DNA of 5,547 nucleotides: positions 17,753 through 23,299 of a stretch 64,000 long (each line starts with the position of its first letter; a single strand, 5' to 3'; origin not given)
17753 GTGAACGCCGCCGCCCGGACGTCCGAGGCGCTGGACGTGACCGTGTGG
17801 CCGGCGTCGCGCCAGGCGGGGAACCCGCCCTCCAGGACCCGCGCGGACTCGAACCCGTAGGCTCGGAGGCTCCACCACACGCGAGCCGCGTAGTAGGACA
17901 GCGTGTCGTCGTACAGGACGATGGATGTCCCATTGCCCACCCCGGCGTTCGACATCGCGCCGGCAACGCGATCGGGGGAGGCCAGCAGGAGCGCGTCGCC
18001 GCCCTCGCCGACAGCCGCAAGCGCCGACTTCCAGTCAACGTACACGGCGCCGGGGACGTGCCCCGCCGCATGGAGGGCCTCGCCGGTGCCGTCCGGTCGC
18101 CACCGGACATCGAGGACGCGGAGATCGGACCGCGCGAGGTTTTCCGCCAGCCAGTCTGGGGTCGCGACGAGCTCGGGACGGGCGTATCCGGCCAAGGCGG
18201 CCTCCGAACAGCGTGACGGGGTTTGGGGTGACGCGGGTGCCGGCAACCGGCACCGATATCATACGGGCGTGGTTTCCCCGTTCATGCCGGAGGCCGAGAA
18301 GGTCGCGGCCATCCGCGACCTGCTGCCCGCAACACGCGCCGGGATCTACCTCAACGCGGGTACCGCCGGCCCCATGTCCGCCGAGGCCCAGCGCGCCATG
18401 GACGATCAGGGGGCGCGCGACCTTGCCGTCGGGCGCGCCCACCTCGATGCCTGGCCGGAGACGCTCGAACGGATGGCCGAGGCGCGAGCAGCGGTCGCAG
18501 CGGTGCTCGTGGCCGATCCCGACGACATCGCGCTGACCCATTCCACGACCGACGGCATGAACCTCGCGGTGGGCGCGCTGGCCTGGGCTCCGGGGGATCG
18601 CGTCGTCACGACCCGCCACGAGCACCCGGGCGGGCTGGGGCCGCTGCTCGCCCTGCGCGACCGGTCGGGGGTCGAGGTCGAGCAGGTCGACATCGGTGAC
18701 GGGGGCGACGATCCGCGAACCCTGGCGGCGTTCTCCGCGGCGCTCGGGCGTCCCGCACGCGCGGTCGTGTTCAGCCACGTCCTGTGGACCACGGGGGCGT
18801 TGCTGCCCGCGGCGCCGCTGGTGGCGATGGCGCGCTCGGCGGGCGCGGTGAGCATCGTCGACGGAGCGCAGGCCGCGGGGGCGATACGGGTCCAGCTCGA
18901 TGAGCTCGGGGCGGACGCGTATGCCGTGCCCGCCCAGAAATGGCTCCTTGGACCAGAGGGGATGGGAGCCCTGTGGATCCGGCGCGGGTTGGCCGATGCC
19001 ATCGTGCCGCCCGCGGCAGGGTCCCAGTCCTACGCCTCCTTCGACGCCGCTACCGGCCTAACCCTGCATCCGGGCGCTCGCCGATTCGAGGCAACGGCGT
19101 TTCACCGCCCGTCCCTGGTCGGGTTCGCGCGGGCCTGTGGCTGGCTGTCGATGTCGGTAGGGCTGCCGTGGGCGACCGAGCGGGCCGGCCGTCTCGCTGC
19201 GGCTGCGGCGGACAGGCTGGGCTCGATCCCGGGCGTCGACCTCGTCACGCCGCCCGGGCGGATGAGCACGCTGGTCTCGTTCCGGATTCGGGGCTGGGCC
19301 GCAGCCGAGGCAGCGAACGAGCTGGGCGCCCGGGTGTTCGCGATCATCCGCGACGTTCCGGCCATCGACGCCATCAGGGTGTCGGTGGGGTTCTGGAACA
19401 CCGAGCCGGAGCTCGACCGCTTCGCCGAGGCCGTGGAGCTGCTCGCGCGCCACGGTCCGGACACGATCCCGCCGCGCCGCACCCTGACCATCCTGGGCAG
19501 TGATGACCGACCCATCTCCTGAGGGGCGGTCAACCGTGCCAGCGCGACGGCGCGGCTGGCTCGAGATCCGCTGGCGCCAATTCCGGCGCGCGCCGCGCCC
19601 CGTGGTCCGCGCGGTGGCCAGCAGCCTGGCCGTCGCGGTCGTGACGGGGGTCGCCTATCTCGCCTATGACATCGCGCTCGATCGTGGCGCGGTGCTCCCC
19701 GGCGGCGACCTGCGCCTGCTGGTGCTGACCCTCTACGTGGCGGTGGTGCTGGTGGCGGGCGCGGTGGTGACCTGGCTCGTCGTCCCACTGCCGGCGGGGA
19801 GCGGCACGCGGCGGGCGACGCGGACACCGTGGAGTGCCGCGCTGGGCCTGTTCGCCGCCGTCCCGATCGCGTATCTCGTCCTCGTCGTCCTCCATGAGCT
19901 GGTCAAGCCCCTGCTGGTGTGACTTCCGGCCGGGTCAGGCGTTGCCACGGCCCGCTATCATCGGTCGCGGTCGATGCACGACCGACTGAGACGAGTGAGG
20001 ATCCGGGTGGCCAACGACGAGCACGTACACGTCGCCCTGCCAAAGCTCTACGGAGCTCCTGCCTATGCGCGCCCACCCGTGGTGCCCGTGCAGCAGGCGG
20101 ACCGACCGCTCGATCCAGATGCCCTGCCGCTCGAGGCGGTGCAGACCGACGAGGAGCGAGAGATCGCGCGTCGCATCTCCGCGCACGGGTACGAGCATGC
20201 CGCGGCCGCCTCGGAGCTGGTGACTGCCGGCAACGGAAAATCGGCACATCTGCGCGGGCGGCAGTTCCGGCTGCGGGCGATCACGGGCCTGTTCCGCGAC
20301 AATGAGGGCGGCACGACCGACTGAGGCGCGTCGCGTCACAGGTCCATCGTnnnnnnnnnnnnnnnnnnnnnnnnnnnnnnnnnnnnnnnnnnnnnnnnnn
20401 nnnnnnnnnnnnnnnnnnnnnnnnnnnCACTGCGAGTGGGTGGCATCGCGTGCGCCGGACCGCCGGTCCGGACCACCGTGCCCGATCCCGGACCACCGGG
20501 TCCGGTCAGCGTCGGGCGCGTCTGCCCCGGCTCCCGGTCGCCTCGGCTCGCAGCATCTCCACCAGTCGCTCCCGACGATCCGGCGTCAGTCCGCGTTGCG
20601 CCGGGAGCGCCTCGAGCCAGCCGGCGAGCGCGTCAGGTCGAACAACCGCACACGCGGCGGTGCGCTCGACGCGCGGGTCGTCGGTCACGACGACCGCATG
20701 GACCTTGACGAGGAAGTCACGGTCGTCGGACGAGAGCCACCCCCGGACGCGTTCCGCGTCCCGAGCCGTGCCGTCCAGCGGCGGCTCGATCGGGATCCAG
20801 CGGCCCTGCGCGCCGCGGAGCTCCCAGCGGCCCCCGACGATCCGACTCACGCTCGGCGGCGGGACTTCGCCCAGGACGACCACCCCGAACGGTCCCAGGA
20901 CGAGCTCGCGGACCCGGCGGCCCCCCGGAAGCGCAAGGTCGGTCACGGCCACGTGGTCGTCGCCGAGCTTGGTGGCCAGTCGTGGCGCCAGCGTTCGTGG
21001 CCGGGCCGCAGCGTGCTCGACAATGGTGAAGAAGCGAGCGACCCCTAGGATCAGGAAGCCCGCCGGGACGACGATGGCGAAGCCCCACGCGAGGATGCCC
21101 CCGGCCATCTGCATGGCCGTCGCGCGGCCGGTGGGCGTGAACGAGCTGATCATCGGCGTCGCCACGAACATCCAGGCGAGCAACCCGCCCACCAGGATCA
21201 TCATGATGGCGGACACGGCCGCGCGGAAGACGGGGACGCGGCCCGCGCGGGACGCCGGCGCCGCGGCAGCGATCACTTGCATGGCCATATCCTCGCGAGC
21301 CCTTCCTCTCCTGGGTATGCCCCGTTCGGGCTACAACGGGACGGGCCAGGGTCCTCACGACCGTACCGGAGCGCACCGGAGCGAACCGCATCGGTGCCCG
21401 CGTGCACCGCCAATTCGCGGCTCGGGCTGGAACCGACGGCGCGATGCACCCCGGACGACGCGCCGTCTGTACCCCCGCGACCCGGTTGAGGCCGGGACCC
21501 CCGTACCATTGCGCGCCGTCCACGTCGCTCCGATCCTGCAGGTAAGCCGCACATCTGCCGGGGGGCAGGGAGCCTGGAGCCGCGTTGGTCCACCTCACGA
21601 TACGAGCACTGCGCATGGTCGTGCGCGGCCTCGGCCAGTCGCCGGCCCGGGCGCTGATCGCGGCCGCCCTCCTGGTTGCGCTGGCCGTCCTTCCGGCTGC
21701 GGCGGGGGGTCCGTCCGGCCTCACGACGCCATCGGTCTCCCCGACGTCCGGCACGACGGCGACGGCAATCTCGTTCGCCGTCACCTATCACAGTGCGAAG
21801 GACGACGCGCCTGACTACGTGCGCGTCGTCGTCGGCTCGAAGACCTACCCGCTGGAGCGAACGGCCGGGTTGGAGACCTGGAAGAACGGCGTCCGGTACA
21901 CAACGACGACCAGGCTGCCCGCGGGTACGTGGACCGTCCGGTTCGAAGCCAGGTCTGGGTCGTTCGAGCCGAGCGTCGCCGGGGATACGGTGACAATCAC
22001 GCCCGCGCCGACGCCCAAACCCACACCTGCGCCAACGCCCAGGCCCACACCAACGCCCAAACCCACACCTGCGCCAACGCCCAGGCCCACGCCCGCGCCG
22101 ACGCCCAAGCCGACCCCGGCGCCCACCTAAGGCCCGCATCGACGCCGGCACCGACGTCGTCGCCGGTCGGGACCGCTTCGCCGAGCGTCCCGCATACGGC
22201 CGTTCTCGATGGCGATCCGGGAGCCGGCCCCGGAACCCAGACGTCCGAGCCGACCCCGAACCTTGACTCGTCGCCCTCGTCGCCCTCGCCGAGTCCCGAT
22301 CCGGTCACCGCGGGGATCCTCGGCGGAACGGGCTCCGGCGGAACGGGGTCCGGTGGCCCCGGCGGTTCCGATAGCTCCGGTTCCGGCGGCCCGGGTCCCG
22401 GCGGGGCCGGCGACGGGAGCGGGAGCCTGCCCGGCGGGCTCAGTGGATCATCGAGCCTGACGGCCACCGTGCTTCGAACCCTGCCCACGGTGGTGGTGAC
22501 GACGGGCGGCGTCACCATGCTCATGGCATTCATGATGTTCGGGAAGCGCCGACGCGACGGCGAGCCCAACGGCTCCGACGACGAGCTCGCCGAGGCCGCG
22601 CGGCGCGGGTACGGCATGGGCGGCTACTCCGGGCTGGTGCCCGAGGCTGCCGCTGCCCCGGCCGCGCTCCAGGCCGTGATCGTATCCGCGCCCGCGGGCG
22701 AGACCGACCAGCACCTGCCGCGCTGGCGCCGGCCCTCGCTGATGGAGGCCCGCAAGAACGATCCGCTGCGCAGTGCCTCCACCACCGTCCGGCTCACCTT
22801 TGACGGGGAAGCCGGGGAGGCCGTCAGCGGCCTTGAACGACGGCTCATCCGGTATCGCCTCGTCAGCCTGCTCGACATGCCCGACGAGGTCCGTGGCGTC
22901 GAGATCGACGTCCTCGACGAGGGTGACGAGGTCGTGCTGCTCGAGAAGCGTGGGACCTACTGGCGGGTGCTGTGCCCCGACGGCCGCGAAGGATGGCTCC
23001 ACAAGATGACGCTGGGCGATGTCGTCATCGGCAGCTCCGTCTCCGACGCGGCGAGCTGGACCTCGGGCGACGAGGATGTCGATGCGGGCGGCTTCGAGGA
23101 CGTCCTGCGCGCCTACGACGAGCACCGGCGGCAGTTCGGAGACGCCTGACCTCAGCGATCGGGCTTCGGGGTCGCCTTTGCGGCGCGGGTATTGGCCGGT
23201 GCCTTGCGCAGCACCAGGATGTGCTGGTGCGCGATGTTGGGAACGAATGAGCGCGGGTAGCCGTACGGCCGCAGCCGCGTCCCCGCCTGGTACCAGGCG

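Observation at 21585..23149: Secreted PT-repeat protein and downstream TM/SH3-like ORF look like one gene split by a frameshift in a 42-nt tandem repeat.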

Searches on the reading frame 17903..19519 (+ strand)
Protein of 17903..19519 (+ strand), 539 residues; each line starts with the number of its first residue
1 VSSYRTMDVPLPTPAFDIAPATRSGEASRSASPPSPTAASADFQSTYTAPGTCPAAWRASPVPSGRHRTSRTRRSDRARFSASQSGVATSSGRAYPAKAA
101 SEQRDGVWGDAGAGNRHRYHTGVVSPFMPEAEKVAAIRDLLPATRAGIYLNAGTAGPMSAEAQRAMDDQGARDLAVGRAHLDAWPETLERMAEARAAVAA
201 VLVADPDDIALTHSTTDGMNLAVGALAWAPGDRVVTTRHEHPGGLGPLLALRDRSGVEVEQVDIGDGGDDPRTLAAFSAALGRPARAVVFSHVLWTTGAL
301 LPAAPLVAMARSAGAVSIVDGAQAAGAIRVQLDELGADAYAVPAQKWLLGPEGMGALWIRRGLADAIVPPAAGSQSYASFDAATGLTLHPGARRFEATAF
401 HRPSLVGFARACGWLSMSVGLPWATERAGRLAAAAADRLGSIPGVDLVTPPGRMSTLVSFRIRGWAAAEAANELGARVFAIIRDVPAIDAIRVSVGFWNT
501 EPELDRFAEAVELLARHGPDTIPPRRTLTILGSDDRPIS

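Call 53: search_protein_families(library=pfam, proteins=[window:17903-19519:+], max_evalue=0.001)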
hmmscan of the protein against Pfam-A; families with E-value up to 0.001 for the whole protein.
window:17903-19519:+ (539 aa): 1 family
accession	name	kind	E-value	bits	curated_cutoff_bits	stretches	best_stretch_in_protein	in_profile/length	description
PF00266.25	Aminotran_5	-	2.9e-45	155.3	21.5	1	176-506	30-370/371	Aminotransferase class-V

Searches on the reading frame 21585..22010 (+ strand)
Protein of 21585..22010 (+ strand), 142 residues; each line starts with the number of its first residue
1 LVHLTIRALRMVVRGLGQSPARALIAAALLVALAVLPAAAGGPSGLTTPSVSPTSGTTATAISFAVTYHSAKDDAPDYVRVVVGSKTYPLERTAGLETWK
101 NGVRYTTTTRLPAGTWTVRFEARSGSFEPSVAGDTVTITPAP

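Call 17: find_homologous_proteins(query=window:21585-22010:+)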
Query seq(142 aa) (142 aa): 5 proteins with E <= 0.001 among 1806 candidates.
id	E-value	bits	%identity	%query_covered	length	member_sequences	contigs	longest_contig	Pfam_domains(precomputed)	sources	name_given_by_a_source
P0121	2.4e-45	172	63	97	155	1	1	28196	-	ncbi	ncbi:MAG: hypothetical protein AB1627_15635, partial [Chloroflexota bacterium]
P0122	2.4e-36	143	58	90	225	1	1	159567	PF05887.17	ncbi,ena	-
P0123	8.2e-32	128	61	80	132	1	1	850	-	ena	-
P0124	4.6e-23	100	50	70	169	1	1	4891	-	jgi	jgi:hypothetical protein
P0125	7.2e-4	38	40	50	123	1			-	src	-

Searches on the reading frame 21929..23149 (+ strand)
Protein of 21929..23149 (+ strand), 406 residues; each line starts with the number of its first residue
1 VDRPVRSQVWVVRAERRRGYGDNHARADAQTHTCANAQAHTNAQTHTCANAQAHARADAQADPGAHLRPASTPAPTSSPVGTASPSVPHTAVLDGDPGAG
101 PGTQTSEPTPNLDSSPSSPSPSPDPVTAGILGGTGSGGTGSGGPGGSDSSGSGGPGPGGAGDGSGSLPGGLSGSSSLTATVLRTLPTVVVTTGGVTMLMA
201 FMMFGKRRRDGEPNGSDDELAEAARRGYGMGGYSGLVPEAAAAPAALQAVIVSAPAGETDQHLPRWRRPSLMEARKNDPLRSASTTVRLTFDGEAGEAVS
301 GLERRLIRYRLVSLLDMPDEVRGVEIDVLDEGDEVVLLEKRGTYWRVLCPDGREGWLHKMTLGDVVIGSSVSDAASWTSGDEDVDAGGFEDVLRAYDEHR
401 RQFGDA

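Call 5: search_protein_families(library=pfam, proteins=[window:22130-23146:+], max_evalue=1)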
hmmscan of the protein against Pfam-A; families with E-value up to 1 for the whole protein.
seq(339 aa): 2 families
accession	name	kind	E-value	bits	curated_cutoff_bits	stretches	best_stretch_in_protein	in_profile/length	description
PF08239.17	SH3_3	-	0.0036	17.9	27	1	259-294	16-52/54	Bacterial SH3 domain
PF18348.7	SH3_16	-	0.15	12.3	25.8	1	265-291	18-45/49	Bacterial dipeptidyl-peptidase Sh3 domain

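Call 6: search_protein_families(library=ncbifam, proteins=[window:22130-23146:+], max_evalue=1)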
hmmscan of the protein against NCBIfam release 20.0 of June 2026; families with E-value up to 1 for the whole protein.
seq(339 aa): 1 family
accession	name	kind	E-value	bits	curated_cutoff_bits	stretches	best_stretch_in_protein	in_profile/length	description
TIGR04211.1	SH3_and_anchor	equivalog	0.0035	17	65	1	260-295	22-58/198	TIGR04211 family SH3 domain-containing protein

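Call 35: find_encoding_contigs(protein=window:21929-23149:+, flank=1500, max_places=3)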
Protein window:21929-23149:+ (406 aa): no gene with exactly this product is on record in the collection.
